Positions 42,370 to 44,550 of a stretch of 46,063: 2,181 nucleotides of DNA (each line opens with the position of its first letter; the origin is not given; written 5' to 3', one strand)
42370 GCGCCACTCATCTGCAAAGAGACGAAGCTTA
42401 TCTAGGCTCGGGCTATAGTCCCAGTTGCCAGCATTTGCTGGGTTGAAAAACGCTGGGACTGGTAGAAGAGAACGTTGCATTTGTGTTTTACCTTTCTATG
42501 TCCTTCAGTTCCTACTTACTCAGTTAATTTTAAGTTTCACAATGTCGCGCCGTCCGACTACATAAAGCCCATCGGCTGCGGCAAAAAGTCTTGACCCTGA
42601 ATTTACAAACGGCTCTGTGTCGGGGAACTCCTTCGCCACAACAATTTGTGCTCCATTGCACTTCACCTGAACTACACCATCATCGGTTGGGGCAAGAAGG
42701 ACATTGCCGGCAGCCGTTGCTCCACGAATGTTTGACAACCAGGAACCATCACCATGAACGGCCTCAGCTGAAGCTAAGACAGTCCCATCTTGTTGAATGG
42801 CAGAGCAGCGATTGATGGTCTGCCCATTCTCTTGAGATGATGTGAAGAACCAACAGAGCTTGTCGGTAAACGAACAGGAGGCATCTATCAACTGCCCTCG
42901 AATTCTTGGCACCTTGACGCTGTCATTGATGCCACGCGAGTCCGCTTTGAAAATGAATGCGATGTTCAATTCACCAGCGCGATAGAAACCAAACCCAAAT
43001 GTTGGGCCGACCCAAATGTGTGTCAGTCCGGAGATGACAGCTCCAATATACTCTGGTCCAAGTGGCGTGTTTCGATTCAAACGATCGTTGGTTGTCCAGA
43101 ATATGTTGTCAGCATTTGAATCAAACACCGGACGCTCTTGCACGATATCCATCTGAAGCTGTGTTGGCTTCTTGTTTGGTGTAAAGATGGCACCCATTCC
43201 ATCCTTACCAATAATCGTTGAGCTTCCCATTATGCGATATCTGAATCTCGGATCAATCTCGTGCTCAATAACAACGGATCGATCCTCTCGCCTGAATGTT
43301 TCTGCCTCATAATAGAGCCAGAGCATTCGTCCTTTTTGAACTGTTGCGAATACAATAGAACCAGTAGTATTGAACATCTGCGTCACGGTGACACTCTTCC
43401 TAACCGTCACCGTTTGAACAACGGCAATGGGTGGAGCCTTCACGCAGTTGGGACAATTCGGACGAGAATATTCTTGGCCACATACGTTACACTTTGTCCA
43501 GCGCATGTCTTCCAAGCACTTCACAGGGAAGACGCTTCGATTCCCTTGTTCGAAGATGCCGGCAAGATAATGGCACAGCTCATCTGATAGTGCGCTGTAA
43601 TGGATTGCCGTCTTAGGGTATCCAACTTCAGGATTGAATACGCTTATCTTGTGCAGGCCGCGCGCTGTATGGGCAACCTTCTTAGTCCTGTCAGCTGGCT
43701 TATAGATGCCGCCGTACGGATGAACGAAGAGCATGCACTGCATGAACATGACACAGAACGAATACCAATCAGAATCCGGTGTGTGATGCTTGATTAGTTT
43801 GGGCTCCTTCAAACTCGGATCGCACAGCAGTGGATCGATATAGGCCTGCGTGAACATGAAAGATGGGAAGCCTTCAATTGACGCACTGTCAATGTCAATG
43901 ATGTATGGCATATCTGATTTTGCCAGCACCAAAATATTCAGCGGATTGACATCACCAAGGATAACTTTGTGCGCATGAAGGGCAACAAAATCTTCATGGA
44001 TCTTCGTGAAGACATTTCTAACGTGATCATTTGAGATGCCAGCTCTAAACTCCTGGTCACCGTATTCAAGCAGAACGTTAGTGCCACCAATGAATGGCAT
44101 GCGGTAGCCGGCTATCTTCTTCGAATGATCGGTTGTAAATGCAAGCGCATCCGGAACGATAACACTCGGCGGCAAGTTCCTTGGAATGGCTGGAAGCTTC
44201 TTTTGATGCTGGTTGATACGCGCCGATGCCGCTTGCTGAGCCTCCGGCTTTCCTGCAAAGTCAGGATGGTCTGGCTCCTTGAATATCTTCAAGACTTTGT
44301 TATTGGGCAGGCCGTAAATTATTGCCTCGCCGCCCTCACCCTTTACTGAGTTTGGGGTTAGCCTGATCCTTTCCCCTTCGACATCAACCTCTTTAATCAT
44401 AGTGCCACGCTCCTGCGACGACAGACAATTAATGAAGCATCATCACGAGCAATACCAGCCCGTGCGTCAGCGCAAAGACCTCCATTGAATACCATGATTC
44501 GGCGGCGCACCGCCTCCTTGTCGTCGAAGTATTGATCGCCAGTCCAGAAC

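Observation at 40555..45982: vWA - kinase-like - PP2C-like triad interleaved with the NAD+ genes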

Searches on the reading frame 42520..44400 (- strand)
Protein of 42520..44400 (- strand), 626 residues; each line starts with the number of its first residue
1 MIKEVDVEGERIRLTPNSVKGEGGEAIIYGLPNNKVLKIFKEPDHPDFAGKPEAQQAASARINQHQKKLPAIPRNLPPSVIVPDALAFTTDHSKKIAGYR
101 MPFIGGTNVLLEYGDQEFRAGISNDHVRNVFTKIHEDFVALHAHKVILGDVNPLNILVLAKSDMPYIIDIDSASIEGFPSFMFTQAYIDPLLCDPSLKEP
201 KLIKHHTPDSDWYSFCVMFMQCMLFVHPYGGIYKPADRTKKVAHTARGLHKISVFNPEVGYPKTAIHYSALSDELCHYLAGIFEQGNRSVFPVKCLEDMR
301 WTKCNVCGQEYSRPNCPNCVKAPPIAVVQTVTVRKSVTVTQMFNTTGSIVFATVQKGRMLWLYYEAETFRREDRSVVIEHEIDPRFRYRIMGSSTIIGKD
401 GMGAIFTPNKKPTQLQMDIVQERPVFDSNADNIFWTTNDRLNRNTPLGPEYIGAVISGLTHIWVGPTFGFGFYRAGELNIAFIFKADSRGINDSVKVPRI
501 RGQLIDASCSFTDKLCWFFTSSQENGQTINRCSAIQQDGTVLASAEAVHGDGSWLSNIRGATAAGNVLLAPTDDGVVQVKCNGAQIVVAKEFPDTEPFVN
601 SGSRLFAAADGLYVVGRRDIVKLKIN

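Call 3: search_protein_families(library=pfam, proteins=[window:42520-44400:-], max_evalue=0.1)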
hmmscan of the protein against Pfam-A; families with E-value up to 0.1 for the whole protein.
window:42520-44400:- (626 aa): 1 family
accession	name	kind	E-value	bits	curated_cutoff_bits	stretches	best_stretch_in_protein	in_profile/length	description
PF00069.31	Pkinase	-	5.3e-07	29.7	31.7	1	120-244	93-212/263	Protein kinase domain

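Call 4: search_protein_families(library=phrogs, proteins=[window:42520-44400:-], max_evalue=0.01)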
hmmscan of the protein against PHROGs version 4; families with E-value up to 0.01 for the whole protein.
window:42520-44400:- (626 aa): 0 families

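Call 7: search_protein_families(library=padloc, proteins=[window:42520-44400:-], max_evalue=0.1)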
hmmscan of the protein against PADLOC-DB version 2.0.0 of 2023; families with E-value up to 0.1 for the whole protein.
window:42520-44400:- (626 aa): 7 families
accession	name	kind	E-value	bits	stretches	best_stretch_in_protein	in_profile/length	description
PDLC04053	PD-T4-6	-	6e-05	20.6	1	119-230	104-212/311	-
PDLC04138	mad6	-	0.00052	17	1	118-253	444-577/659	mads_6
PDLC04047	PD-T4-6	-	0.0006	17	1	101-229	90-212/327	-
PDLC03921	MkoA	-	0.0068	12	1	122-171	584-633/1607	-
PDLC04039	PD-T4-6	-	0.01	12.9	1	128-174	117-162/458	-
PDLC04042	PD-T4-6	-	0.011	13.4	1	122-232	106-215/292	-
PDLC03920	MkoA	-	0.031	10.5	1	129-242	127-222/1112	-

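Call 8: search_protein_families(library=ncbifam, proteins=[window:42520-44400:-], max_evalue=0.1)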
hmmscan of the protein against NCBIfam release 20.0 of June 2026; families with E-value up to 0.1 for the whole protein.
window:42520-44400:- (626 aa): 7 families
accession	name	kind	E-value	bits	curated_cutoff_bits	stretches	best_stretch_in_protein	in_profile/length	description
NF038150.1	lanthi_synth_IV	equivalog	3.1e-05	22.5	650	1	120-241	293-408/851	class IV lanthionine synthetase LanL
NF038151.1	lanthi_synth_III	equivalog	0.0038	15.7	575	1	127-227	338-427/833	class III lanthionine synthetase LanKC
NF047741.1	antiphage_MADS6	equivalog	0.0097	14.5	460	1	76-241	252-415/612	methylation-associated defense system protein kinase MAD6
NF002475.0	PRK01723.1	equivalog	0.016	14.2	142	1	128-193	146-209/241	3-deoxy-D-manno-octulosonic acid kinase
TIGR03724.2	arch_bud32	equivalog_domain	0.018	14.5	125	1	118-171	80-129/193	KEOPS complex kinase/ATPase Bud32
NF058632.1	SerThrKinPrkT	equivalog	0.029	13.4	280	0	75-177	75-169/322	serine/threonine protein kinase PrkT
NF008859.0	PRK11893.2-1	equivalog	0.058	12.3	553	1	297-333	137-173/498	methionine--tRNA ligase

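Call 9: search_solved_structures(query=window:42520-44400:-, max_evalue=1, show_alignments=2)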
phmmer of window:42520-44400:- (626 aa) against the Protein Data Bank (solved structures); distinct sequences matched with E-value up to 1: 12.
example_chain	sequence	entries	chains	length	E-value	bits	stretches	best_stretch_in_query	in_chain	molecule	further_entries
5f8s_A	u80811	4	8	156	0.00049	21.8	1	217-251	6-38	GalNAc/Gal-specific lectin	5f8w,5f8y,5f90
5duy_A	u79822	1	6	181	0.0007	21.3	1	215-251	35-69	GalNAc/Gal-specific lectin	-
3wmu_A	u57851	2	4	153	0.18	13.4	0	215-286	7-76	Lectin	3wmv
5vbk_A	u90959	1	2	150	0.22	13.1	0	217-287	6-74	Lectin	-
8vck_A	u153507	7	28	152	0.24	12.9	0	215-287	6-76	Galactose-binding lectin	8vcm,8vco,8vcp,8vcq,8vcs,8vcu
6oql_A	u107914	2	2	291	0.25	12.9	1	110-188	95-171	Cyclin-dependent kinase 6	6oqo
8i0m_A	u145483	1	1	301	0.27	12.8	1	110-188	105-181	Cyclin-dependent kinase 6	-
3nup_A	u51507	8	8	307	0.28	12.7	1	110-188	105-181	Cell division protein kinase 6 | CYCLIN-DEPENDENT KINASE 6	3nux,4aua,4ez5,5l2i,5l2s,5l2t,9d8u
1jow_B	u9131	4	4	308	0.28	12.7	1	110-188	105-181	CELL DIVISION PROTEIN KINASE 6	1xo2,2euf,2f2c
1bi7_A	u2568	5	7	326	0.32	12.5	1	110-188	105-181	CYCLIN-DEPENDENT KINASE 6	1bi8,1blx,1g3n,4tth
9pe7_A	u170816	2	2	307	0.44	12.1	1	111-188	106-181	Cyclin-dependent kinase 6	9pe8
2yjn_B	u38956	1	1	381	0.94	11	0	13-108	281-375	DTDP-4-KETO-6-DEOXY-HEXOSE 3,4-ISOMERASE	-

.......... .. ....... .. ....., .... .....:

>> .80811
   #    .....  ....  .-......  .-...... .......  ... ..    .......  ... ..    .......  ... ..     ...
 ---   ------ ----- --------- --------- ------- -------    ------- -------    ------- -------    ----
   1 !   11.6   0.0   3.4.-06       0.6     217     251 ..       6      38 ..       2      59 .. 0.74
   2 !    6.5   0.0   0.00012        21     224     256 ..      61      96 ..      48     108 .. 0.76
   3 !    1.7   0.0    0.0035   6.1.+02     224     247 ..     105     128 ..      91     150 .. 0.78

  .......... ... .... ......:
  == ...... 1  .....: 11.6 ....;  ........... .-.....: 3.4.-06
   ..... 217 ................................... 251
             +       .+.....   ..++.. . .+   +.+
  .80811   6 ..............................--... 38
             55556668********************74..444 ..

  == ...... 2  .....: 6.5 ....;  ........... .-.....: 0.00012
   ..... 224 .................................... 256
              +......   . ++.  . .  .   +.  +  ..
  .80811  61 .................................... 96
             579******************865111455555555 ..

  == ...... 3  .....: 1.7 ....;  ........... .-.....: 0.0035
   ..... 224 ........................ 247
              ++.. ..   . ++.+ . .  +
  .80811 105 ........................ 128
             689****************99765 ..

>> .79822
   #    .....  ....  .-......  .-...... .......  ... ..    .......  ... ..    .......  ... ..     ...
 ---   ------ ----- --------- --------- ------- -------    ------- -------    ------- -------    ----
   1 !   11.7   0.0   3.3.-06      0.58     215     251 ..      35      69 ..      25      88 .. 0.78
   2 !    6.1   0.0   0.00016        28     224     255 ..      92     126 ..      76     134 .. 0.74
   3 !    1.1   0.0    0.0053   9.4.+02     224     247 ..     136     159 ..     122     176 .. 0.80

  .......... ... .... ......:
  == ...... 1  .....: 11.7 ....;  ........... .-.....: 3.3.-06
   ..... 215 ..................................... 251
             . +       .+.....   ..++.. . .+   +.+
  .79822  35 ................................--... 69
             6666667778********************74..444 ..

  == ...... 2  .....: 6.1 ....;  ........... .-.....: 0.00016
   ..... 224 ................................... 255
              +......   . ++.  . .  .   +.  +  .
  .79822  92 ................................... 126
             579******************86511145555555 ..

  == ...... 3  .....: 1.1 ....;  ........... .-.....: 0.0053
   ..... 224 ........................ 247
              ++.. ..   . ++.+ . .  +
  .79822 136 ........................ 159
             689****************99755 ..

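Call 12: find_homologous_proteins(query=window:42520-44400:-, max_evalue=0.001)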
Query window:42520-44400:- (626 aa): 353 proteins with E <= 0.001 among 8000 candidates; the best 120 are listed.
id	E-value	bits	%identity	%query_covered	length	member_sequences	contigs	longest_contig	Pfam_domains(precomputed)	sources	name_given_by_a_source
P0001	0.0e+0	1430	97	100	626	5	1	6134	PF00069.32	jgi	jgi:serine/threonine protein kinase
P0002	0.0e+0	1302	88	100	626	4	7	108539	PF00069.32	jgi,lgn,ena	jgi:H/ACA ribonucleoprotein complex subunit 3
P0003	0.0e+0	1206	81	100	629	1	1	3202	-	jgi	jgi:serine/threonine protein kinase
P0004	0.0e+0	1162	78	100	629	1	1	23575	-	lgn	-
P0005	9.6e-222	756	52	99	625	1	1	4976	-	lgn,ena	-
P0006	4.9e-217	740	50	98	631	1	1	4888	-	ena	-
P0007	2.3e-216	738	51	100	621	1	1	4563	-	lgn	-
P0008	2.8e-210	718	50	100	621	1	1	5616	-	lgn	-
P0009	6.2e-203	694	49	100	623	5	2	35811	-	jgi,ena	jgi:H/ACA ribonucleoprotein complex subunit 3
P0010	9.3e-203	693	49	99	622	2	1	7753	-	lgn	-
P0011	3.7e-201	688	50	100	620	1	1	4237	-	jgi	jgi:serine/threonine protein kinase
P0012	1.2e-199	683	49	100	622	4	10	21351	-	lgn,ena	-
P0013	4.1e-197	675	48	100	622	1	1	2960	-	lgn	-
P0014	4.9e-197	674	49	99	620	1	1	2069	-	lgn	-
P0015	4.7e-196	671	47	100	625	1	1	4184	-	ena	-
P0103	2.3e-177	609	45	99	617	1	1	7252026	-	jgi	jgi:serine/threonine protein kinase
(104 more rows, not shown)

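Call 13: find_encoding_contigs(protein=P0103, flank=8000, max_places=2)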
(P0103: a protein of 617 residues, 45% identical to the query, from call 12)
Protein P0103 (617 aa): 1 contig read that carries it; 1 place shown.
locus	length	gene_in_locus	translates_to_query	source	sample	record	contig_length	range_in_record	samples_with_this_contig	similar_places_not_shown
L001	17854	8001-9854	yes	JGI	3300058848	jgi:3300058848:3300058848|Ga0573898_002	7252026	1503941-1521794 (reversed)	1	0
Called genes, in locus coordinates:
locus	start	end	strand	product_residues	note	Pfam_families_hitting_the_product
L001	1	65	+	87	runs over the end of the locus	-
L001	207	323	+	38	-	-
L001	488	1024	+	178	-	PF03400:DDE_Tnp_IS1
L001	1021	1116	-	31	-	-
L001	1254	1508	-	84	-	-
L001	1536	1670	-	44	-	-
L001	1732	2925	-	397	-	PF01546:Peptidase_M20, PF07687:M20_dimer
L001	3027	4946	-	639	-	PF11832:DUF3352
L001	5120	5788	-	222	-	-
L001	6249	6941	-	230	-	PF00293:NUDIX, PF19368:WHD_AraR, PF21906:WHD_NrtR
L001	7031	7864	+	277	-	PF13672:PP2C_2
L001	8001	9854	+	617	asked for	-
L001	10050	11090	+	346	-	-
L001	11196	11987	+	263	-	-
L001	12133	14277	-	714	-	PF05729:NACHT, PF13401:AAA_22 (faint), PF22727:NCH2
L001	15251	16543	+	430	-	PF08245:Mur_ligase_M, PF02875:Mur_ligase_C (weak), PF27239:FOL3_C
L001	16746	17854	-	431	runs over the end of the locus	PF01547:SBP_bac_1, PF13416:SBP_bac_8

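Call 14: find_encoding_contigs(protein=P0002, flank=10000, max_places=3)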
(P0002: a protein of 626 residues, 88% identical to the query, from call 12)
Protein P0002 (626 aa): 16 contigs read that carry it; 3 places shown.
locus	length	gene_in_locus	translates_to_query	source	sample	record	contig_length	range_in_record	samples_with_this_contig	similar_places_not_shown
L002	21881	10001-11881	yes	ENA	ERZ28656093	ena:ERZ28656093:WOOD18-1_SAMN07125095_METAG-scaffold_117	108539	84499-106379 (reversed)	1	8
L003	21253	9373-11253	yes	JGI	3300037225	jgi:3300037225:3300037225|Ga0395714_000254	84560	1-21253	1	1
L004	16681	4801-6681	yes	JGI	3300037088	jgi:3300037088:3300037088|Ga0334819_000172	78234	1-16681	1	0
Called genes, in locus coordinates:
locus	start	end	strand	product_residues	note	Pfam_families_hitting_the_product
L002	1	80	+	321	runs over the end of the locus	-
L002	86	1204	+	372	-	PF00675:Peptidase_M16 (weak)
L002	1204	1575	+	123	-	-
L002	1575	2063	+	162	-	-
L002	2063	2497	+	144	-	-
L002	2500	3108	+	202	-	-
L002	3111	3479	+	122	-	-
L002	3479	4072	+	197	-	-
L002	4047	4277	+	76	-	-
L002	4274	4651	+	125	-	-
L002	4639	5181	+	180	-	-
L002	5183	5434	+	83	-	-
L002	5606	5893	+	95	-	-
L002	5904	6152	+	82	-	-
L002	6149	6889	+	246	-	-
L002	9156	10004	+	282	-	PF13672:PP2C_2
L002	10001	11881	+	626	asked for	PF00069:Pkinase (weak)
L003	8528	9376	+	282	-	PF13672:PP2C_2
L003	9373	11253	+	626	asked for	PF00069:Pkinase (weak)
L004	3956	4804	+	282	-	PF13672:PP2C_2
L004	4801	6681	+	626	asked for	PF00069:Pkinase (weak)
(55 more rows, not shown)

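Call 17: find_related_loci(query=A1, collection=genome_contigs, flank=8000)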
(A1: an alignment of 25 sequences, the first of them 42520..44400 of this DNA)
Query A1 (626 aa) in genome_contigs; peptide patterns used: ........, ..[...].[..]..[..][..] (x = any residue, [..] = any of these).
503 stretches matched a pattern; 414 encode a relative of the query (tblastn E <= 1e-3); the best 80 are kept; 80 distinct loci.
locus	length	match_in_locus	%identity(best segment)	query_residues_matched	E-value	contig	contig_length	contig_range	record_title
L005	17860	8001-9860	48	2-625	0e+0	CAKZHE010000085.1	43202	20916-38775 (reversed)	MAG TPA_asm: uncultured cyanobacterium isolate ERR2114811_bin.3_CONCOCT_v1.1_MAG genome assembly, contig: ERZ1034369.107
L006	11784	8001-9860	47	4-626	0e+0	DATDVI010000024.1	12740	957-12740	MAG TPA_asm: Candidatus Andersenbacteria bacterium isolate SMAG_U8080 k141_608695, whole genome shotgun sequence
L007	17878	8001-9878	47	2-626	0e+0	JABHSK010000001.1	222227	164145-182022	MAG: Candidatus Parcubacteria bacterium isolate SI039_bin36 k141_2370119, whole genome shotgun sequence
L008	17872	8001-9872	47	1-625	0e+0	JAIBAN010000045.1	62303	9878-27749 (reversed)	MAG: Blastocatellia bacterium isolate SSF51 NODE_8377_length_62303_cov_8.764041, whole genome shotgun sequence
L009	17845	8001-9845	48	4-625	0e+0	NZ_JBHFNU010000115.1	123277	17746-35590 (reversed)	Aerosakkonema sp. BLCC-F183 bin1.fa-115, whole genome shotgun sequence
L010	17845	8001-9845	46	4-625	0e+0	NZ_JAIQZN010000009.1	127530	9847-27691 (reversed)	Argonema antarcticum A004/B2 NODE_31_length_127530_cov_13.291904, whole genome shotgun sequence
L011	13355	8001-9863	44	2-625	0e+0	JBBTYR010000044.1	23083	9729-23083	MAG: Patescibacteria group bacterium isolate H41-bin042_1 H41_bin042_1_000000000044, whole genome shotgun sequence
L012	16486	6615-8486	46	1-626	0e+0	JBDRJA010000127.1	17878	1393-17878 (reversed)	MAG: Patescibacteria group bacterium isolate MEGAHIT-group-1.615 k141_1702395, whole genome shotgun sequence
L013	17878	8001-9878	46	2-626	0e+0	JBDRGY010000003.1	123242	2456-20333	MAG: Patescibacteria group bacterium isolate MEGAHIT-group-1.473 k141_8080812, whole genome shotgun sequence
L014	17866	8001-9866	46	4-626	0e+0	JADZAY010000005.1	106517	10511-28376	MAG: Candidatus Yanofskybacteria bacterium isolate SJ643 c_000000276477, whole genome shotgun sequence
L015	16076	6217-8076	49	4-625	0e+0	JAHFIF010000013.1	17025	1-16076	MAG: bacterium isolate nzgw356 NODE_1445_length_17026_cov_2.600651, whole genome shotgun sequence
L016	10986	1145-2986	45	12-626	0e+0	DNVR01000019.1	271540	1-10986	MAG TPA_asm: Candidatus Moraniibacteriota bacterium isolate UBA12142 contig_381, whole genome shotgun sequence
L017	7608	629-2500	45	2-625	0e+0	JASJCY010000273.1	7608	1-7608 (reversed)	MAG: Nostocaceae cyanobacterium isolate MO_167.B47 MO_167.c_6861, whole genome shotgun sequence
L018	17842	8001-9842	47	7-625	0e+0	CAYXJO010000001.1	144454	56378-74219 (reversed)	MAG TPA_asm: uncultured Gammaproteobacteria bacterium isolate SRP263991_co4_11 genome assembly, contig: NODE_47_length_1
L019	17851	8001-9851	46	7-625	0e+0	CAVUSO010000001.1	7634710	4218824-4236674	MAG: uncultured cyanobacterium isolate MFD01689.bin.1.35 genome assembly, contig: contig_27210, whole genome shotgun seq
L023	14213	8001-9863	44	4-626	0e+0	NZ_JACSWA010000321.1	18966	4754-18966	Spirulina sp. CCY15215 CCY15215_321, whole genome shotgun sequence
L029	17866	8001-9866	46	4-625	0e+0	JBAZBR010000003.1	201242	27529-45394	MAG: Patescibacteria group bacterium isolate SO_2017_GW1_117 NODE_520_length_201242_cov_1.484703_OW334_2017, whole genom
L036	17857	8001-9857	45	5-625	0e+0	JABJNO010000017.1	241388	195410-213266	MAG: Candidatus Parcubacteria bacterium isolate SI075_bin20 k141_1324857, whole genome shotgun sequence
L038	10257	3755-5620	44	4-625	0e+0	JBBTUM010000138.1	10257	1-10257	MAG: Patescibacteria group bacterium isolate H41-bin151_1 H41_bin151_1_000000000138, whole genome shotgun sequence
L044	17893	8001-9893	44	4-625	0e+0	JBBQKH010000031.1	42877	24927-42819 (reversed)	MAG: Cyanobacteriota bacterium isolate Co_metawrap_621 Cmw_621_k141_1442548_length_42877_cov_31.9971, whole genome shotg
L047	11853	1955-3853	44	4-625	4e-180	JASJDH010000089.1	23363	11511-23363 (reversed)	MAG: Leptolyngbyaceae cyanobacterium MO_188.B28 MO_188.c_2543, whole genome shotgun sequence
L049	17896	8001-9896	44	2-625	2e-179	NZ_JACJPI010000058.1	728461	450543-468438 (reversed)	Leptolyngbya sp. FACHB-321 contig58, whole genome shotgun sequence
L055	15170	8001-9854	44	7-626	6e-179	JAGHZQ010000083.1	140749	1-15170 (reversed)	MAG: Cyanobacteria bacterium SBLK contig_8620, whole genome shotgun sequence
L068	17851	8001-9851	43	4-625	2e-174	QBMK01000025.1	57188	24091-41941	MAG: Pseudanabaena sp. isolate ULC068bin1 scaffold25_size57188, whole genome shotgun sequence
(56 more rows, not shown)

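Call 29: search_solved_structures(query=A1, max_evalue=0.1, show_alignments=2)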
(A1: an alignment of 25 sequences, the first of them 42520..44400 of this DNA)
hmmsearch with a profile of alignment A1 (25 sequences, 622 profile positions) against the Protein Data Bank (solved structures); distinct sequences matched with E-value up to 0.1: 7.
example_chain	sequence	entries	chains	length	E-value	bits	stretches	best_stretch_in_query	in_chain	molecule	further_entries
3q5i_A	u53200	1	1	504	0.004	18.6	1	120-227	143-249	Protein kinase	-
4q9z_A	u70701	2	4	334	0.019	16.4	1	113-227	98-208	HUMAN PROTEIN KINASE C THETA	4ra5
2jed_A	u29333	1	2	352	0.021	16.2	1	113-227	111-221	PROTEIN KINASE C THETA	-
5f9e_A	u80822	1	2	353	0.021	16.2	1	113-227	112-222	Protein kinase C theta type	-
1xjd_A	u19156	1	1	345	0.021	16.2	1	113-227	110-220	Protein kinase C, theta type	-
3is5_A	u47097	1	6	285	0.04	15.3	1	97-162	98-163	Calcium-dependent protein kinase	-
1fot_A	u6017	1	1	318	0.07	14.5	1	131-225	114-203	CAMP-DEPENDENT PROTEIN KINASE TYPE 1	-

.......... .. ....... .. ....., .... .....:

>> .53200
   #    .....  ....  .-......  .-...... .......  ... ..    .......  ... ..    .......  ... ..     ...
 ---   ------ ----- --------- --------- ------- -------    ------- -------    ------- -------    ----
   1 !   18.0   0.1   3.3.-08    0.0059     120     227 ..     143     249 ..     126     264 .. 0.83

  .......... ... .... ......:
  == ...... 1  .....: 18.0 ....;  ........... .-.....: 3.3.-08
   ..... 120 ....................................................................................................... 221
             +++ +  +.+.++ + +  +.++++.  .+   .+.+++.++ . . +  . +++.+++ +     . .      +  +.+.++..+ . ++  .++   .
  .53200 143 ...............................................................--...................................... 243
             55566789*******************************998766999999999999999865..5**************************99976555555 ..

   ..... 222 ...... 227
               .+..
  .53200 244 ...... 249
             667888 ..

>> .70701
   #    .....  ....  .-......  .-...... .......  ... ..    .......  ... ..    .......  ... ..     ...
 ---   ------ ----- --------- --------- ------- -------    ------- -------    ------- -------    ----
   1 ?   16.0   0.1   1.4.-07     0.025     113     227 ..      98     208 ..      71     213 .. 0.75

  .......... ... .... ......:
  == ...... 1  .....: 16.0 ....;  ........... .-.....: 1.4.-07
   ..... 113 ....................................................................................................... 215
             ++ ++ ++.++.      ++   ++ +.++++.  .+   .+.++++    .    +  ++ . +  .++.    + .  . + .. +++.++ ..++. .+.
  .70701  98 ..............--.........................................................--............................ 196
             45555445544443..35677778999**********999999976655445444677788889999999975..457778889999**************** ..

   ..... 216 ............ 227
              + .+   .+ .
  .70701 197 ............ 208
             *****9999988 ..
